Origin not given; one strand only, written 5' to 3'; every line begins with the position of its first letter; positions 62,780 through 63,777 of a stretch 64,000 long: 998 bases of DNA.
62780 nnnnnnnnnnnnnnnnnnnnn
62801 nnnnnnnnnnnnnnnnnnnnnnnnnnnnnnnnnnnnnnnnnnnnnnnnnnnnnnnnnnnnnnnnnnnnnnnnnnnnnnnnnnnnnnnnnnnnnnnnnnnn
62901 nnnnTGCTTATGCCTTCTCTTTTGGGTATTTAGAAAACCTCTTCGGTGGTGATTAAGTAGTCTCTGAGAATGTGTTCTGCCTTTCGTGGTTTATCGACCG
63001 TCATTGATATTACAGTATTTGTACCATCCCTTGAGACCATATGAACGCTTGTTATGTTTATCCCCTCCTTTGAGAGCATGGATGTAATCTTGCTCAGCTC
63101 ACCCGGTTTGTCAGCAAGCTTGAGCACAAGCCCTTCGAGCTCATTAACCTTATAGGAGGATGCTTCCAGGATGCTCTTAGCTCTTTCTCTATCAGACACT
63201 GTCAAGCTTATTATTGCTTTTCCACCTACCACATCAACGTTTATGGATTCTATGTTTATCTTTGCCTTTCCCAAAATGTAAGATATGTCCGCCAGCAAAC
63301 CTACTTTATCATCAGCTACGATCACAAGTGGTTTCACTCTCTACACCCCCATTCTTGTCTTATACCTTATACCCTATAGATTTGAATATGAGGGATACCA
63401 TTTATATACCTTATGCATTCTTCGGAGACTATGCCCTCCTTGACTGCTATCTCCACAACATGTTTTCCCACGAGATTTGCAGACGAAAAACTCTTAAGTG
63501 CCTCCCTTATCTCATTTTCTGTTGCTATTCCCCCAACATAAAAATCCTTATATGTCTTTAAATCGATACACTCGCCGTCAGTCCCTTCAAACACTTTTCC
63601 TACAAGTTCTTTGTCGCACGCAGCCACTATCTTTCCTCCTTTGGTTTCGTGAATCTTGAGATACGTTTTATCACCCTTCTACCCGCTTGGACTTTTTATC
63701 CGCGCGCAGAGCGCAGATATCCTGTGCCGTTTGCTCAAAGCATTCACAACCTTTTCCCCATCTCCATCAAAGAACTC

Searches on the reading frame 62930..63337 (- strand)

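Call 49: search_protein_families(library=pfam, proteins=[window:62930-63337:-], max_evalue=0.001)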
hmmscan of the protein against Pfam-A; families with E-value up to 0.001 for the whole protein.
window:62930-63337:- (135 aa): 8 families
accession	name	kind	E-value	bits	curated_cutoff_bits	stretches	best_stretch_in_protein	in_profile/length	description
PF01842.31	ACT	-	4.9e-18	65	27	2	4-59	3-60/66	ACT domain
PF22629.2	ACT_AHAS_ss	-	9.7e-16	58.1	27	2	75-125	6-57/67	AHAS small subunit-like ACT domain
PF13291.12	ACT_4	-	1e-14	55.4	27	2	4-48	9-55/80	ACT domain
PF13740.12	ACT_6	-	3.3e-07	30.6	23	0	76-125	11-59/76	ACT domain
PF19571.5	ACT_8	-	1.8e-06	28.2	23.5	1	4-124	6-125/141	ACT domain pair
PF13710.12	ACT_5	-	2.3e-06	27.8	27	1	77-124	2-50/62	ACT domain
PF13840.12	ACT_7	-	8.4e-06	26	27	0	76-99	19-42/65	ACT domain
PF22468.2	ACT_9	-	1.6e-05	25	27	0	75-116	9-47/61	ACT domain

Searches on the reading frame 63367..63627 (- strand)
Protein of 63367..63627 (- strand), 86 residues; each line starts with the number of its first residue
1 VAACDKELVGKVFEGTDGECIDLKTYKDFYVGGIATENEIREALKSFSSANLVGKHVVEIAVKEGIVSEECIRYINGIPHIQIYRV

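Call 49: search_protein_families(library=pfam, proteins=[window:63367-63627:-], max_evalue=0.001)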
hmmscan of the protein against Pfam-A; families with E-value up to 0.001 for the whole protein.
window:63367-63627:- (86 aa): 1 family
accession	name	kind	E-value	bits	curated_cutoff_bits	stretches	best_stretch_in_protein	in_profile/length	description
PF04242.18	DUF424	-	1e-19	71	25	1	1-86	10-92/92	Protein of unknown function (DUF424)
